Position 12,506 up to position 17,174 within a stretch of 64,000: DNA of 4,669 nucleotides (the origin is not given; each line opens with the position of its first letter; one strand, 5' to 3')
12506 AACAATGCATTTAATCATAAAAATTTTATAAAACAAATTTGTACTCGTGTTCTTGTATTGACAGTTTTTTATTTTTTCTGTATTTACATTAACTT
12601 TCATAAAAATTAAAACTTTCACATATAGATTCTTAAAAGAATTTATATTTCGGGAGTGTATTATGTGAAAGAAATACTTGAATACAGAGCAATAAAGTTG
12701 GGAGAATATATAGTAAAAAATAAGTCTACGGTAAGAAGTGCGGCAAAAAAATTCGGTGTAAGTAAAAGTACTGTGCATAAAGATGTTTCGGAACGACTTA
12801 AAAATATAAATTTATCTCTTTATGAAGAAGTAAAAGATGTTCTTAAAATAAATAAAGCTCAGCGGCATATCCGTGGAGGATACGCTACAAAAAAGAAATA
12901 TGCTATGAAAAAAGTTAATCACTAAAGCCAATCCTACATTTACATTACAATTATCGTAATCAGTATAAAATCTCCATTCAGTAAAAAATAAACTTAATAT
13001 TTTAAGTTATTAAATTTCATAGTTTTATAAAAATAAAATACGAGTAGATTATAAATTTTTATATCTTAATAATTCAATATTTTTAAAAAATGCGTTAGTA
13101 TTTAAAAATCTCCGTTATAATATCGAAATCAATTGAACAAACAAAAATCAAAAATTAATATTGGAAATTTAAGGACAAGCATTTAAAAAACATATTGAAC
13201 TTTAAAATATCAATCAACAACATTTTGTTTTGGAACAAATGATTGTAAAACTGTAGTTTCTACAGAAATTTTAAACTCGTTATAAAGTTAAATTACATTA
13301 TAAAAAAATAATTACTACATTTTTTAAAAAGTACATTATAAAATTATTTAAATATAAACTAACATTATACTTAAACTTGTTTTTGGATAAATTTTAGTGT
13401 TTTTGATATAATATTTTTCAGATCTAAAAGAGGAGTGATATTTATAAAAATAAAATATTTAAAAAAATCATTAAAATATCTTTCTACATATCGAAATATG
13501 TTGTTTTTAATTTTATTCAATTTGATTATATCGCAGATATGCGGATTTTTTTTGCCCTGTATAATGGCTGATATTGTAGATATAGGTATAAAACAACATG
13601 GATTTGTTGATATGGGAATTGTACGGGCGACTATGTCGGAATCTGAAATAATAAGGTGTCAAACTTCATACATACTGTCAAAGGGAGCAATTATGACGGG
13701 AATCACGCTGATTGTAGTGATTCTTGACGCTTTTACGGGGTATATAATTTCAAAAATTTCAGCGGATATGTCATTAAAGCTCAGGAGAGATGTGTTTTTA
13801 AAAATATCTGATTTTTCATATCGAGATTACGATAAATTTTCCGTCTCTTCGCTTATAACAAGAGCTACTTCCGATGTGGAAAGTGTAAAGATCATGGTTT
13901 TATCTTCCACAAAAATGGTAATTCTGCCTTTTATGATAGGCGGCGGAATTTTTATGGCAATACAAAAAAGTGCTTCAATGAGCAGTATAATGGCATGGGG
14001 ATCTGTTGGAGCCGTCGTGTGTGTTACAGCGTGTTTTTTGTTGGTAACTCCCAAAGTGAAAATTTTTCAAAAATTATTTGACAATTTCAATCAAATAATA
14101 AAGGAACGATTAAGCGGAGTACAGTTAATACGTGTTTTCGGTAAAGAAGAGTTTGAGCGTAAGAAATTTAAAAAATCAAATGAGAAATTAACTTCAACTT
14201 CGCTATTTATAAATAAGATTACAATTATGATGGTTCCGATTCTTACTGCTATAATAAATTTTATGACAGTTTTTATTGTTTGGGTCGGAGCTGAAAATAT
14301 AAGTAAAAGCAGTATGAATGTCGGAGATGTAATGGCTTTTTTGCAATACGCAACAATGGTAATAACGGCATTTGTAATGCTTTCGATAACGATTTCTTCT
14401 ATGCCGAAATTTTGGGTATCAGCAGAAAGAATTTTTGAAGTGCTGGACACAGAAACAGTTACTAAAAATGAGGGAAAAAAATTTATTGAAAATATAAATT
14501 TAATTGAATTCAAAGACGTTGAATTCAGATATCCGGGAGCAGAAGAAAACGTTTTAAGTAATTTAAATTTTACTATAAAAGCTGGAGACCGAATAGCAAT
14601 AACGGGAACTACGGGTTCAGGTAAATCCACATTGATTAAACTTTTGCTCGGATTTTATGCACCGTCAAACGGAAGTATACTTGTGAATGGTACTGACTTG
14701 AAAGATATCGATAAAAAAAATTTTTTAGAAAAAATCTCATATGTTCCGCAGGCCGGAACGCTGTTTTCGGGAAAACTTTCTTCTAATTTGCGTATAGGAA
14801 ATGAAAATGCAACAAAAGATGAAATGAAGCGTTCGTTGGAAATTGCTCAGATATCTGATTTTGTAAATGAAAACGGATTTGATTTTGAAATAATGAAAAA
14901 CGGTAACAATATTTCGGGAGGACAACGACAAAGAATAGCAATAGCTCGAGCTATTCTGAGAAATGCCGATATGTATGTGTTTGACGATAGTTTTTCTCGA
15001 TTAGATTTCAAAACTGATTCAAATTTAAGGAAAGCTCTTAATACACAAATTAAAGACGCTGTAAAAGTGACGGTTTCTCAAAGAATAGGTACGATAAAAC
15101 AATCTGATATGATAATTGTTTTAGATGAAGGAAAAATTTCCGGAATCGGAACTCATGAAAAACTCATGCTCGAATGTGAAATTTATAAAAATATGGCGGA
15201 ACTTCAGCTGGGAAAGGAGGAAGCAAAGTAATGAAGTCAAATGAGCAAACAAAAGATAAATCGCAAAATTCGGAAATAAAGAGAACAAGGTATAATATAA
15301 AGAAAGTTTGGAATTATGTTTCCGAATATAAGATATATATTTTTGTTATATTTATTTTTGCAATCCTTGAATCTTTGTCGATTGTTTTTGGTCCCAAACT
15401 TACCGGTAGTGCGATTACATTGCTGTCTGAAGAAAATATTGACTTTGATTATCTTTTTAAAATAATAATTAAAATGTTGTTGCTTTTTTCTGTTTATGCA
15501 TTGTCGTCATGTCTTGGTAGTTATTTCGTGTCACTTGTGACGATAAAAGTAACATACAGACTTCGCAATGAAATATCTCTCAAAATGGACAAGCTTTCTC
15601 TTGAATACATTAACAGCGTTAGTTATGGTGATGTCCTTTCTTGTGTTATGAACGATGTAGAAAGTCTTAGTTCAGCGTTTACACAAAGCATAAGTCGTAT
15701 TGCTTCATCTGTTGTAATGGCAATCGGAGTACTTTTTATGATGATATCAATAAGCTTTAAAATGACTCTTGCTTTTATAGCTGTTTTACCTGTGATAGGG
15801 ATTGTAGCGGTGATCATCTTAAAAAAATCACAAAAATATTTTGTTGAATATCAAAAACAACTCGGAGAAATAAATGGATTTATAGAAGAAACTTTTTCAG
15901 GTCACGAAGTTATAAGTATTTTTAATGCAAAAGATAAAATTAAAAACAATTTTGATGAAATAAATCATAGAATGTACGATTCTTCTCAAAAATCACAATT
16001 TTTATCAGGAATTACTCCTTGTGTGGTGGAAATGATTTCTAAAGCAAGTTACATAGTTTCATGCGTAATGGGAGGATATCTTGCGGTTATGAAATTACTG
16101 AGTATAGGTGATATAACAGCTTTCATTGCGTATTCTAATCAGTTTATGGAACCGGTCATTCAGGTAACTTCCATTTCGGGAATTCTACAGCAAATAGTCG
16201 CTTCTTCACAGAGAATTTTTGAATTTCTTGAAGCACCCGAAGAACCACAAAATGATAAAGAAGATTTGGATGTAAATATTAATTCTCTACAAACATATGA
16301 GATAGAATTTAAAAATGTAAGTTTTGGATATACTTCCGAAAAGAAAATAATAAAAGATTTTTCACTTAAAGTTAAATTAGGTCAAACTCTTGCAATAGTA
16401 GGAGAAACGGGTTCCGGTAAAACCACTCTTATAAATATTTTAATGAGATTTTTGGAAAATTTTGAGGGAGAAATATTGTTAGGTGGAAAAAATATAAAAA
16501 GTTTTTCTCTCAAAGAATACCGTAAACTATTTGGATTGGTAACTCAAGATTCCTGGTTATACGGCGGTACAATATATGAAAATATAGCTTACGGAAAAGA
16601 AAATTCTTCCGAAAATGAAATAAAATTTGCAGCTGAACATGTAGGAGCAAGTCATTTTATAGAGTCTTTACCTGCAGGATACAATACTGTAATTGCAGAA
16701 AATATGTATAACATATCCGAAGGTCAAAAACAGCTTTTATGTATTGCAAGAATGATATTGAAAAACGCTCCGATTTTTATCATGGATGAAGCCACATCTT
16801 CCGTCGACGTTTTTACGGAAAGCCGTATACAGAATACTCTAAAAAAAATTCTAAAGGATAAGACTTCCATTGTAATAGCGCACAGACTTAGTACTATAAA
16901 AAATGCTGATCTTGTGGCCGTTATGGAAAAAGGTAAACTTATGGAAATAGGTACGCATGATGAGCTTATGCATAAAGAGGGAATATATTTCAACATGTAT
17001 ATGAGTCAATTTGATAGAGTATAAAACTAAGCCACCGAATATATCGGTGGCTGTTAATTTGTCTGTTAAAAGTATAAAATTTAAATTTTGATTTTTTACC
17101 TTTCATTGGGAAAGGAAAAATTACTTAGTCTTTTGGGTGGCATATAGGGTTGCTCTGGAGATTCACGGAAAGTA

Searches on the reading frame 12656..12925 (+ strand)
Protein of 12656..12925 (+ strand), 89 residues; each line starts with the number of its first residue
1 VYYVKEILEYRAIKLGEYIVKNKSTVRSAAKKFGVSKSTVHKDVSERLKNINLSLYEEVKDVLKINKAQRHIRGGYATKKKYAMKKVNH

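Call 82: search_protein_families(library=ncbifam, proteins=[window:12656-12925:+], max_evalue=0.00001)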
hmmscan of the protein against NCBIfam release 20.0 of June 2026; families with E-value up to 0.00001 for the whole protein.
window:12656-12925:+ (89 aa): 1 family
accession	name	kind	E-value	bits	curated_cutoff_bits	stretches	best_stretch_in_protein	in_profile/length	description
TIGR02844.1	spore_III_D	equivalog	6.4e-34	116.1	111.5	1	6-83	2-79/80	sporulation transcriptional regulator SpoIIID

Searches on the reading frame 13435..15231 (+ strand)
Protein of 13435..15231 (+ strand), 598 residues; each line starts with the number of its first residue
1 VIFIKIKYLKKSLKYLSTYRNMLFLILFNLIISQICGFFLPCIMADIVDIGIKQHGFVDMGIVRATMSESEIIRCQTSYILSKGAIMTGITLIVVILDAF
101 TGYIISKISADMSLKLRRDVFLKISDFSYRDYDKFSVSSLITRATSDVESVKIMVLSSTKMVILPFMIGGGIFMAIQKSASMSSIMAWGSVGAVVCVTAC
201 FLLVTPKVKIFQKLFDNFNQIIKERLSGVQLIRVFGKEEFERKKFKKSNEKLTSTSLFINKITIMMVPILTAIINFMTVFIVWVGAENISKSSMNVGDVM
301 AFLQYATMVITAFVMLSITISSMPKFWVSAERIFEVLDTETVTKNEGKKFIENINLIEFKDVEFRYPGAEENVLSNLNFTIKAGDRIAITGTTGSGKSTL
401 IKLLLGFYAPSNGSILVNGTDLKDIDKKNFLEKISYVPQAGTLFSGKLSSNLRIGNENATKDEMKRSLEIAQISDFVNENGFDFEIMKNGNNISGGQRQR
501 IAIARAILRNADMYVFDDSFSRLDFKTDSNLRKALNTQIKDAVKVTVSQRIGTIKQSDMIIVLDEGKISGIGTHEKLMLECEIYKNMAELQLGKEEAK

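Call 18: search_protein_families(library=ncbifam, proteins=[window:13435-15231:+], max_evalue=0.001)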
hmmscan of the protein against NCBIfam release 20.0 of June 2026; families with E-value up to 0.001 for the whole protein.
window:13435-15231:+ (598 aa): 185 families (the best 25 are shown)
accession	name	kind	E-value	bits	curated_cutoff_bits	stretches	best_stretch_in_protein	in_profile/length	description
TIGR02204.1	MsbA_rel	hypoth_equivalog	1.3e-96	324.5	780.4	1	6-592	3-576/576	ABC transporter, permease/ATP-binding protein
TIGR02203.1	MsbA_lipidA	equivalog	1.3e-92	311.1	602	1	12-592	5-570/572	lipid A export permease/ATP-binding protein MsbA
TIGR00958.1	3a01208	subfamily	5.4e-80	269.6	874.6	1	9-587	149-710/711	antigen peptide transporter 2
TIGR03375.1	type_I_sec_LssB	subfamily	1.3e-73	248.5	693.1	1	77-578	187-689/696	type I secretion system permease/ATPase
NF010178.0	PRK13657.1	equivalog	8.2e-71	239.2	733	1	201-590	173-569/588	glucan ABC transporter ATP-binding protein/ permease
NF052233.1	CphA_assoc_ABC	equivalog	8.2e-69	232.7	880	1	86-594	235-746/766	cyanophycin metabolism-associated ABC transporter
NF008381.0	PRK11176.1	equivalog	9.9e-69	232.2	867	1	85-593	69-581/582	lipid A ABC transporter ATP-binding protein/permease MsbA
TIGR01846.1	type_I_sec_HlyB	subfamily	8.6e-68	229.2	725.55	1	87-591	185-692/694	type I secretion system permease/ATPase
NF000474.1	tet_ABC_46_A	exception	1.1e-67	228.9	1250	1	107-584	81-561/574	tetracycline efflux ABC transporter Tet(46) subunit A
NF008364.0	PRK11160.1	equivalog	1.9e-67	228.2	630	1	115-588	94-572/575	heme ABC transporter ATP-binding protein/permease CydC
TIGR03797.1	NHLM_micro_ABC2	equivalog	1.2e-64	219.1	709.4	1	64-591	159-685/686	NHLP bacteriocin export ABC transporter permease/ATPase subunit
NF045513.1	HepA_fam_ABC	equivalog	1.8e-64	218.3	725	1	57-578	78-596/610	heterocyst formation ABC transporter subunit HepA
NF008055.0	PRK10789.1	equivalog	3.8e-64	217.2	845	1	75-591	51-571/590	SmdA family multidrug ABC transporter permease/ATP-binding protein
TIGR03796.1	NHLM_micro_ABC1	equivalog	3.2e-63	214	853.3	1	85-587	198-708/710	NHLP family bacteriocin export ABC transporter peptidase/permease/ATPase subunit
TIGR01193.1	bacteriocin_ABC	subfamily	5.1e-63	213.7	523.85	1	95-587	206-705/708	peptide cleavage/export ABC transporter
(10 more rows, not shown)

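Call 67: search_protein_families(library=pfam, proteins=[window:13435-15231:+], max_evalue=0.001)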
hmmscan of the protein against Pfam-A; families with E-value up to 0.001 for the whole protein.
window:13435-15231:+ (598 aa): 5 families
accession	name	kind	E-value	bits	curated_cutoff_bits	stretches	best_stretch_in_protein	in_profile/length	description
PF00005.33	ABC_tran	-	9.4e-31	107.7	25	1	374-520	1-136/137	ABC transporter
PF00664.28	ABC_membrane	-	7.4e-24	85.3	28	1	23-312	1-273/274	ABC transporter transmembrane region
PF02463.25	SMC_N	-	1.4e-05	25.1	40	1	449-561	108-209/220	RecF/RecN/SMC N terminal domain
PF13555.12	AAA_29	-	0.00059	20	27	0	379-401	17-39/61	P-loop containing region of AAA domain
PF13238.12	AAA_18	-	0.0007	20.5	29.4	0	387-432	1-38/128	AAA domain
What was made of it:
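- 13435..17024 (+): Convergent heterodimeric MsbA-like ABC exporter pair without a peptidase. Its link to the peptide is conserved synteny only. Calls 18, 67.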

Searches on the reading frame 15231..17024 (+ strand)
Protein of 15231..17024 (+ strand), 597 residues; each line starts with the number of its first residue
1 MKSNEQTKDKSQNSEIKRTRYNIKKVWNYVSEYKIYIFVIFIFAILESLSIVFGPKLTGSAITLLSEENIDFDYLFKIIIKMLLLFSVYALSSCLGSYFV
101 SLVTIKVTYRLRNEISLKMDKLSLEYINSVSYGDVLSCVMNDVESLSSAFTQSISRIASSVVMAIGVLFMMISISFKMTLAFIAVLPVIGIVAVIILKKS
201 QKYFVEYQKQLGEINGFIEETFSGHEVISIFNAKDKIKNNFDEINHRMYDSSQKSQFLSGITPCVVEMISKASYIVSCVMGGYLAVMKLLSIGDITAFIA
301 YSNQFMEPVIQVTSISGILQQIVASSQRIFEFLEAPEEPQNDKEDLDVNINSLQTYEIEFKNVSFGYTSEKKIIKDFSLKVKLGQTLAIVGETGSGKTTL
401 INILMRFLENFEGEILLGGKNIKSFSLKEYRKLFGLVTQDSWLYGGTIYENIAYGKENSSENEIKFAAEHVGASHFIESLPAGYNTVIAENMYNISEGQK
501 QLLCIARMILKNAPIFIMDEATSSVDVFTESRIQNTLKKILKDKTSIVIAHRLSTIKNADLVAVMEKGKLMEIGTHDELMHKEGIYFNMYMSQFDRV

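Call 18: search_protein_families(library=ncbifam, proteins=[window:15231-17024:+], max_evalue=0.001)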
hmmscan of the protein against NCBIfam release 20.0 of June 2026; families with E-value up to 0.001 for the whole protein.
window:15231-17024:+ (597 aa): 185 families (the best 25 are shown)
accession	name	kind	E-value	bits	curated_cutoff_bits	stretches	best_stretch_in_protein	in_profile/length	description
TIGR02203.1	MsbA_lipidA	equivalog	2.5e-124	415.9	602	1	24-595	3-571/572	lipid A export permease/ATP-binding protein MsbA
TIGR02204.1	MsbA_rel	hypoth_equivalog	4.5e-108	362.4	780.4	1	21-594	4-576/576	ABC transporter, permease/ATP-binding protein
NF008381.0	PRK11176.1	equivalog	2.5e-104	349.7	867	1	19-595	9-581/582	lipid A ABC transporter ATP-binding protein/permease MsbA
NF052233.1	CphA_assoc_ABC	equivalog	2.8e-101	340.1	880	1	6-595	155-745/766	cyanophycin metabolism-associated ABC transporter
TIGR00958.1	3a01208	subfamily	4.5e-99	332.6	874.6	1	10-589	136-710/711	antigen peptide transporter 2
NF010178.0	PRK13657.1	equivalog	4.1e-93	312.8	733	1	25-593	9-570/588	glucan ABC transporter ATP-binding protein/ permease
NF045513.1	HepA_fam_ABC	equivalog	1.1e-92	311.5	725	1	62-593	81-609/610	heterocyst formation ABC transporter subunit HepA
NF008056.1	PRK10790.1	equivalog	6.4e-92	308.9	746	1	17-593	5-575/584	SmdB family multidrug efflux ABC transporter permease/ATP-binding protein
TIGR03375.1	type_I_sec_LssB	subfamily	1.9e-85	287.6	693.1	1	90-582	203-691/696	type I secretion system permease/ATPase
TIGR01846.1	type_I_sec_HlyB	subfamily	8.3e-83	278.9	725.55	1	75-594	178-693/694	type I secretion system permease/ATPase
TIGR01192.1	chvA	subfamily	1.1e-79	268.6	585.4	1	26-589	10-566/585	glucan export ABC transporter ATP-binding protein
TIGR03796.1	NHLM_micro_ABC1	equivalog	7.6e-79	265.7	853.3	1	19-588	138-707/710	NHLP family bacteriocin export ABC transporter peptidase/permease/ATPase subunit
TIGR03797.1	NHLM_micro_ABC2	equivalog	1.6e-77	261.6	709.4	1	79-593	175-685/686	NHLP bacteriocin export ABC transporter permease/ATPase subunit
NF008364.0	PRK11160.1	equivalog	3.5e-76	257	630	1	93-590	73-572/575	heme ABC transporter ATP-binding protein/permease CydC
NF008055.0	PRK10789.1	equivalog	3.4e-74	250.3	845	1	26-593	8-571/590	SmdA family multidrug ABC transporter permease/ATP-binding protein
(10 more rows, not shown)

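Call 20: find_related_loci(query=window:15231-17024:+, collection=genome_contigs, flank=6000)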
Query window:15231-17024:+ (597 aa) in genome_contigs; peptide patterns used: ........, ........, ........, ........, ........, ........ (x = any residue, [..] = any of these).
125 stretches matched a pattern; 12 encode a relative of the query (tblastn E <= 1e-3); 12 distinct loci.
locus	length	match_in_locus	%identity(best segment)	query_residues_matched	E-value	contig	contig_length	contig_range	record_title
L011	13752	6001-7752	40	24-595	2e-149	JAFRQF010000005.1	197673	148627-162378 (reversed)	MAG: Erysipelotrichaceae bacterium isolate RGIG2701 Goat_Omasum-3__c69647, whole genome shotgun sequence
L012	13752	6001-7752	41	24-595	2e-152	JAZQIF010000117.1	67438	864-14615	MAG: Erysipelotrichaceae bacterium isolate T1900044625_TS20190091.MAGScoT_cleanbin_000038 SGB_934_k141_350601, whole gen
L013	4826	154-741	27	355-550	5e-21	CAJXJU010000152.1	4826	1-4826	MAG TPA_asm: uncultured Desulfohalobiaceae bacterium isolate ERR1163091_bin.5_MetaBAT_v2.12.1_MAG genome assembly, conti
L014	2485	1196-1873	29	355-580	3e-15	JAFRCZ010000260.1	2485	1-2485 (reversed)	MAG: Methanobrevibacter sp. isolate RGIG2383 Goat_Ileum-4__c317091, whole genome shotgun sequence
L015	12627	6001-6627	28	358-567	7e-12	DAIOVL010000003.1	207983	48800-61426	MAG TPA_asm: Bacteroidales bacterium isolate CTOTU18744 NODE_20_length_207983_cov_8.805822, whole genome shotgun sequenc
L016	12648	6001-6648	23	358-578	5e-11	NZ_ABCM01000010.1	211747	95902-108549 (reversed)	Pedobacter sp. BAL39 1103467000518, whole genome shotgun sequence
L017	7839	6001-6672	22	367-575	1e-10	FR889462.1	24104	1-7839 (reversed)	Firmicutes bacterium CAG:449 genomic scaffold, scf244, whole genome shotgun sequence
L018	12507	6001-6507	26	372-540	7e-10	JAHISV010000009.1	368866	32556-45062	MAG: Bacteroidetes bacterium isolate MM_PC_MetaG.mb.19 MM_PC_MetaG.mb.19_k141_1186439, whole genome shotgun sequence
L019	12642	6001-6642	24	369-583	4e-9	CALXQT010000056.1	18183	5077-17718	MAG: uncultured Alphaproteobacteria bacterium isolate E20__bin73 genome assembly, contig: E20__k127_3393076, whole genom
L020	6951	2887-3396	28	358-551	4e-9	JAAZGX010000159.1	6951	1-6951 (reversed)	MAG: Clostridiales bacterium isolate AS15tlH2ME_110 59839_AS15, whole genome shotgun sequence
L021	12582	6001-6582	26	357-570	2e-5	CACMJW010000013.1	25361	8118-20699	MAG: uncultured Pelagibacteraceae bacterium isolate AG-919-A02 genome assembly, contig: AG-919-A02_NODE_13, whole genome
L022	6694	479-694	35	358-426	9e-5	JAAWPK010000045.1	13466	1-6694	MAG: Clostridia bacterium isolate ABMPRH_58_2 SL341404_scaffold_11973, whole genome shotgun sequence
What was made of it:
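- Tried and rejected: A scan with the neighbouring ABC protein found only proteins at most 41% identical (call 20).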

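Call 67: search_protein_families(library=pfam, proteins=[window:15231-17024:+], max_evalue=0.001)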
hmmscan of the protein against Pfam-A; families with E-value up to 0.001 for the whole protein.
window:15231-17024:+ (597 aa): 3 families
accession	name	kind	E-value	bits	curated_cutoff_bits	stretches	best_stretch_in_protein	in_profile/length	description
PF00664.28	ABC_membrane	-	1.9e-42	146.3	28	1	37-309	1-274/274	ABC transporter transmembrane region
PF00005.33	ABC_tran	-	1.8e-29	103.5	25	1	375-523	2-137/137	ABC transporter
PF02463.25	SMC_N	-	6.7e-07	29.4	40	1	388-563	28-209/220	RecF/RecN/SMC N terminal domain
